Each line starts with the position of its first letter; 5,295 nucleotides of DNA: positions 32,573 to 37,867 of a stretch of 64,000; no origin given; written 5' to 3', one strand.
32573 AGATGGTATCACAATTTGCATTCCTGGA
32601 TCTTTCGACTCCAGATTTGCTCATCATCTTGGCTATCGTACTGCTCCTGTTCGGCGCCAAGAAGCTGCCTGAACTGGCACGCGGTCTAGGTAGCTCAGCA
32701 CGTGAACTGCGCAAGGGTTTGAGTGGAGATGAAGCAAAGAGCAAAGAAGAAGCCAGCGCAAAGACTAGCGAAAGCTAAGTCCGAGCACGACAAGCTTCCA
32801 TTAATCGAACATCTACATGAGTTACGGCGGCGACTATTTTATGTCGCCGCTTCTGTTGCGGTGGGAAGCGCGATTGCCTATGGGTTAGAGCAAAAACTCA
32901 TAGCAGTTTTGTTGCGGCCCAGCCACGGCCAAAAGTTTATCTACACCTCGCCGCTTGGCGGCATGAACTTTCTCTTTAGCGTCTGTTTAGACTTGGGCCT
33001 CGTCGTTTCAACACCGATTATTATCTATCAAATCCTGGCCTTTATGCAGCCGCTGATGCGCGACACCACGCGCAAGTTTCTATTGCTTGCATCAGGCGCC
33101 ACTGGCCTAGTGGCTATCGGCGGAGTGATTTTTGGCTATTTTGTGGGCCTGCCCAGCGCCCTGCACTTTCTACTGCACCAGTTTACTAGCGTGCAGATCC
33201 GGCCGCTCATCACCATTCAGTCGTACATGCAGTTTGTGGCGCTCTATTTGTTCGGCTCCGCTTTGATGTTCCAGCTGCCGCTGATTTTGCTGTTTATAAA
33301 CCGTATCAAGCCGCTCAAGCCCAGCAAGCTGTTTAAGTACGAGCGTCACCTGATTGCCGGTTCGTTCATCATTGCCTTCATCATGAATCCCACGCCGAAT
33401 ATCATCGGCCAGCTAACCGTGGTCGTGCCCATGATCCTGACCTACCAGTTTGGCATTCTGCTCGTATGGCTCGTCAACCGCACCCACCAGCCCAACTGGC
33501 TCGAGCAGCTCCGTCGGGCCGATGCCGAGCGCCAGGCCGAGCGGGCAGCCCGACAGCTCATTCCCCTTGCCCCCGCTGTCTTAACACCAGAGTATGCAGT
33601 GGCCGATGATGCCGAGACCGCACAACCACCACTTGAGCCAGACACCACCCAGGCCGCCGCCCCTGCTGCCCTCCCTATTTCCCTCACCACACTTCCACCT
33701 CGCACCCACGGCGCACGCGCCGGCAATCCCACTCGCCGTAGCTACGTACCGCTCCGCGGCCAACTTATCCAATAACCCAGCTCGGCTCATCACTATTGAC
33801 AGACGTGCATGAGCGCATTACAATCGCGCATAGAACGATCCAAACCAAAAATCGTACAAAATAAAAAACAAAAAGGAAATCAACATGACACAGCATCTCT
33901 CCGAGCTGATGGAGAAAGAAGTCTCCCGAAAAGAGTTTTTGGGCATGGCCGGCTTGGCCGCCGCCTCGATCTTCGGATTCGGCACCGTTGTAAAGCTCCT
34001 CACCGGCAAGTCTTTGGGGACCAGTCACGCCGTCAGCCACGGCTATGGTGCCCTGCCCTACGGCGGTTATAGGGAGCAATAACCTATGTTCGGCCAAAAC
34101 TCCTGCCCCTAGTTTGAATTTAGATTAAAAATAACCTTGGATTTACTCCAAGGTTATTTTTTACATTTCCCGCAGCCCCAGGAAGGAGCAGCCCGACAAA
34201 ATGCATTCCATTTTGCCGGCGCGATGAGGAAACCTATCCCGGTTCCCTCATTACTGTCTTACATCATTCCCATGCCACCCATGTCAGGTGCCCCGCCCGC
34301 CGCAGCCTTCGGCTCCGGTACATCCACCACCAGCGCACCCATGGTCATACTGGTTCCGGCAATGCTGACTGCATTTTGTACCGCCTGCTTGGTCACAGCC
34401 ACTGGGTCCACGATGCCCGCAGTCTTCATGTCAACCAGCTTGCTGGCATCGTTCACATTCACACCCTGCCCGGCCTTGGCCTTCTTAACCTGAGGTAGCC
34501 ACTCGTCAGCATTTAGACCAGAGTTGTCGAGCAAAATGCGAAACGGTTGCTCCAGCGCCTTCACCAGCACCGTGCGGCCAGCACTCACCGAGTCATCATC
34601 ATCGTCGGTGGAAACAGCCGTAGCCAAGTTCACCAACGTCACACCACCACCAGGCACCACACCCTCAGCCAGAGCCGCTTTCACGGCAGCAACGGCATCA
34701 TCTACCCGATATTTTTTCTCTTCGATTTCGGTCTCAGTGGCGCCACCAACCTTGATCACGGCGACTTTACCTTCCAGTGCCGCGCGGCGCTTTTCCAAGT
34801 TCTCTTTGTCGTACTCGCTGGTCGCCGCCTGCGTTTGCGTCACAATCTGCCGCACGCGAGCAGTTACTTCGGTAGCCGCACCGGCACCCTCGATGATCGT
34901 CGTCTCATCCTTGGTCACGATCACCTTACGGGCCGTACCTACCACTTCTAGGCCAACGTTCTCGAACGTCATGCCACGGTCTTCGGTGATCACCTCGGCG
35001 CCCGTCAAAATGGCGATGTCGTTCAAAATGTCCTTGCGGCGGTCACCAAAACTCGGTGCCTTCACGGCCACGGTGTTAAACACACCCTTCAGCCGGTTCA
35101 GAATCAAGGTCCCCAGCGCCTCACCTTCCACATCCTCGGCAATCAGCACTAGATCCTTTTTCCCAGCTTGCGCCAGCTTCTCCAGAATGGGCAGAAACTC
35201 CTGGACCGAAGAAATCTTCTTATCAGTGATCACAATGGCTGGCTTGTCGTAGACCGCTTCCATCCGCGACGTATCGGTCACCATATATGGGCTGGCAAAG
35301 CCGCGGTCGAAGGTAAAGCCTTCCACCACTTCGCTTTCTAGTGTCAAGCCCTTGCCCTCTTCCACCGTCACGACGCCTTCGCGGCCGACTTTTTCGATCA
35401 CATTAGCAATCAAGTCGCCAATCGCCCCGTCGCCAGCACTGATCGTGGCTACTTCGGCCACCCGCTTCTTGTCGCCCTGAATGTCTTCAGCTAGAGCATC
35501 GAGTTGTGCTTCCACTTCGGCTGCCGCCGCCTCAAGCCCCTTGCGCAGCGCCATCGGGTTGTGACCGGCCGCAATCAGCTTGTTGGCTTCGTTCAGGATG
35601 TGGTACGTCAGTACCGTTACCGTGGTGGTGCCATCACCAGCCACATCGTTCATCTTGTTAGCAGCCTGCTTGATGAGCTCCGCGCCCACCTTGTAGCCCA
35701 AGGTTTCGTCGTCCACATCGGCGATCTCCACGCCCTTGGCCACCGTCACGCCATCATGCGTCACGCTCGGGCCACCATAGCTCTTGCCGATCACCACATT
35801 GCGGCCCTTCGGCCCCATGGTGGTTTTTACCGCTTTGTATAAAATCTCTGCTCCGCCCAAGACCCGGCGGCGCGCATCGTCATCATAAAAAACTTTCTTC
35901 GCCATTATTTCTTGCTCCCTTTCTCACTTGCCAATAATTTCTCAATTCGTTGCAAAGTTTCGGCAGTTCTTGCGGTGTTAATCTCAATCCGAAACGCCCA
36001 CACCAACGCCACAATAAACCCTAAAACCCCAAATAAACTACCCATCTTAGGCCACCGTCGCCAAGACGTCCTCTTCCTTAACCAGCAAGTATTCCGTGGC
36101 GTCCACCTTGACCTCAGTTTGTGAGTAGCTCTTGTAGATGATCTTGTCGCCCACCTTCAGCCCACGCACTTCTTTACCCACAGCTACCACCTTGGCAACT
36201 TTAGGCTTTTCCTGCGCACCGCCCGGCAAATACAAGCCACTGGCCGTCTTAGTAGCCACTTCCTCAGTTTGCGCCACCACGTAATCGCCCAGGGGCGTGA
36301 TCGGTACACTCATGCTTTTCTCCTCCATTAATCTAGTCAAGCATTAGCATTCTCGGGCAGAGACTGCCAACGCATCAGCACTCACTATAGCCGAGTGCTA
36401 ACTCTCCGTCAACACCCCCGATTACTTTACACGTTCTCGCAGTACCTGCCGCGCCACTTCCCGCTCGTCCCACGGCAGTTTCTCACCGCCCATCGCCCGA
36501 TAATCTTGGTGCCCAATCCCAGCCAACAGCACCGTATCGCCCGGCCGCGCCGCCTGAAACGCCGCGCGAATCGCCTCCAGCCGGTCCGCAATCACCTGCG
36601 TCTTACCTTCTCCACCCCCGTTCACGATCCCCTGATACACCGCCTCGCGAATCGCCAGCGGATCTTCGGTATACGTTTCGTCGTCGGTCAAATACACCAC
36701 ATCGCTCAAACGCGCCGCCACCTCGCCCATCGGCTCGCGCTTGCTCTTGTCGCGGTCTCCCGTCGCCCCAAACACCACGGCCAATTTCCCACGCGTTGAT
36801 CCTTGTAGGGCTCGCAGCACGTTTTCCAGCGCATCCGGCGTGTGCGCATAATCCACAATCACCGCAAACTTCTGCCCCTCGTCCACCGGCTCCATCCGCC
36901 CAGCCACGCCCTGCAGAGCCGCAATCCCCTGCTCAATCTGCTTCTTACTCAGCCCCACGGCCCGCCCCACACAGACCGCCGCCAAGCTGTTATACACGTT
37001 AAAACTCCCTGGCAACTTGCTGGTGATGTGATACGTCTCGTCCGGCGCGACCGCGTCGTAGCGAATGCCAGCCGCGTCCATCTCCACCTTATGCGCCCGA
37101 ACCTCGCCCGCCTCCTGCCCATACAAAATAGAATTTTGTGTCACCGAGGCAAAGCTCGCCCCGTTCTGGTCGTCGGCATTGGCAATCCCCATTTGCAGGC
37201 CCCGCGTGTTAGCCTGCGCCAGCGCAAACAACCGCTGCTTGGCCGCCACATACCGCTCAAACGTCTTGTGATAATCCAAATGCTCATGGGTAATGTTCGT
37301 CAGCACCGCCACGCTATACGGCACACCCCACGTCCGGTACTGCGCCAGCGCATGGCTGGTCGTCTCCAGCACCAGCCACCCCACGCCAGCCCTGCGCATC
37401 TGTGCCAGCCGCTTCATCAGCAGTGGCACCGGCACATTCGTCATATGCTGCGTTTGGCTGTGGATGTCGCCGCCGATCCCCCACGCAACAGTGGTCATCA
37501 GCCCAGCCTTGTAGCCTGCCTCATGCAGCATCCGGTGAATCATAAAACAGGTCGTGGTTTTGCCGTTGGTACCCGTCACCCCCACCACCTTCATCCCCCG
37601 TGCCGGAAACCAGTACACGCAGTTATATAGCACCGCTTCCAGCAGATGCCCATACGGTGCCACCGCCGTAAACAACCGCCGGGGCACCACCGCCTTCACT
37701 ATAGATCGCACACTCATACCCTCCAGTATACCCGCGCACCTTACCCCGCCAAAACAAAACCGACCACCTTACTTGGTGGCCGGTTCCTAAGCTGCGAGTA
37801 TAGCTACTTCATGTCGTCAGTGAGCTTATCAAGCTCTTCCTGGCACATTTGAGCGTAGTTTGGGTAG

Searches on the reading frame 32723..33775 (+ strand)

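Call 57: search_protein_families(library=pfam, proteins=[window:32723-33775:+], max_evalue=0.00001)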
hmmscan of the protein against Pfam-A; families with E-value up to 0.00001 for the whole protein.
window:32723-33775:+ (350 aa): 1 family
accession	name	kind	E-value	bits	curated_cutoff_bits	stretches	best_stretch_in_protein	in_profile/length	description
PF00902.23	TatC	-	2.1e-46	158.8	25.1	1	29-236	1-208/208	Sec-independent protein translocase protein (TatC)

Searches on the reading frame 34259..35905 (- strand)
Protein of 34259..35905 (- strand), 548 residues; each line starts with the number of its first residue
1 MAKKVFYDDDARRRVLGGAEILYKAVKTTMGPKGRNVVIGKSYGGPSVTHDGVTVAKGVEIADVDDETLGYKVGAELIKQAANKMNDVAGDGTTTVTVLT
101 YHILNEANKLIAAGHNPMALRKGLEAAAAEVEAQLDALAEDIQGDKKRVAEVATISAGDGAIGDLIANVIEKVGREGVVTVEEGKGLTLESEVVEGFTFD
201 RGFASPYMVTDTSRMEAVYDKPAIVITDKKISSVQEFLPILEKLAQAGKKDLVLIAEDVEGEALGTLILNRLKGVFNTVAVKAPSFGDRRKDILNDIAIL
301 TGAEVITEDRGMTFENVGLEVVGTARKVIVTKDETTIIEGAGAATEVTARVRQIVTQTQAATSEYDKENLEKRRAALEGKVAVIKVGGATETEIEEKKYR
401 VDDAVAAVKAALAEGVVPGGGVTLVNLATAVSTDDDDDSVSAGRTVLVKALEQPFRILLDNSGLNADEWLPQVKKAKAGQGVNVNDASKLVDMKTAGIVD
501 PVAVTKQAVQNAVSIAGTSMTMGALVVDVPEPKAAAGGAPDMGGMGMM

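Call 57: search_protein_families(library=pfam, proteins=[window:34259-35905:-], max_evalue=0.00001)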
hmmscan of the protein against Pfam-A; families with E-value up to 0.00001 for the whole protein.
window:34259-35905:- (548 aa): 1 family
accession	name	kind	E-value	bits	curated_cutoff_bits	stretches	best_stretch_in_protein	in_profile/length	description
PF00118.29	Cpn60_TCP1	-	2.1e-67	228.3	34.3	1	23-527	2-487/490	TCP-1/cpn60 chaperonin family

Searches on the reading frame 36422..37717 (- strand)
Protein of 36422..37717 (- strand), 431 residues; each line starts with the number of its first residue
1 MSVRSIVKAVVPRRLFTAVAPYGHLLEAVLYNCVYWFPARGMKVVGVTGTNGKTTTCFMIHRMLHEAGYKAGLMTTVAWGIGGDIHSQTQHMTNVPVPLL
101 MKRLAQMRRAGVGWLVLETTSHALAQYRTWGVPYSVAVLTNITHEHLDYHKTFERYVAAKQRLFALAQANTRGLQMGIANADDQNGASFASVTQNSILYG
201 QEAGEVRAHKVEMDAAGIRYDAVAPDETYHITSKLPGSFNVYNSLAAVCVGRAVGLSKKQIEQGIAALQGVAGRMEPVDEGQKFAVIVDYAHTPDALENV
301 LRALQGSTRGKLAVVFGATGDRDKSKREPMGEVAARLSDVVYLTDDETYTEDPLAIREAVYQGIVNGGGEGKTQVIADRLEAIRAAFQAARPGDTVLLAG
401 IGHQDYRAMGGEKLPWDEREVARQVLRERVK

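Call 57: search_protein_families(library=pfam, proteins=[window:36422-37717:-], max_evalue=0.00001)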
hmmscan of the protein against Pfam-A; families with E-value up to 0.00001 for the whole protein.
window:36422-37717:- (431 aa): 2 families
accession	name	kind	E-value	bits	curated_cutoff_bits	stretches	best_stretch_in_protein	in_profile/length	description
PF08245.18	Mur_ligase_M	-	7.3e-44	150.6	24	1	47-250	1-199/200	Mur ligase middle domain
PF02875.26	Mur_ligase_C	-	8.2e-32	111.2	28.4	1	273-400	1-125/127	Mur ligase, glutamate ligase domain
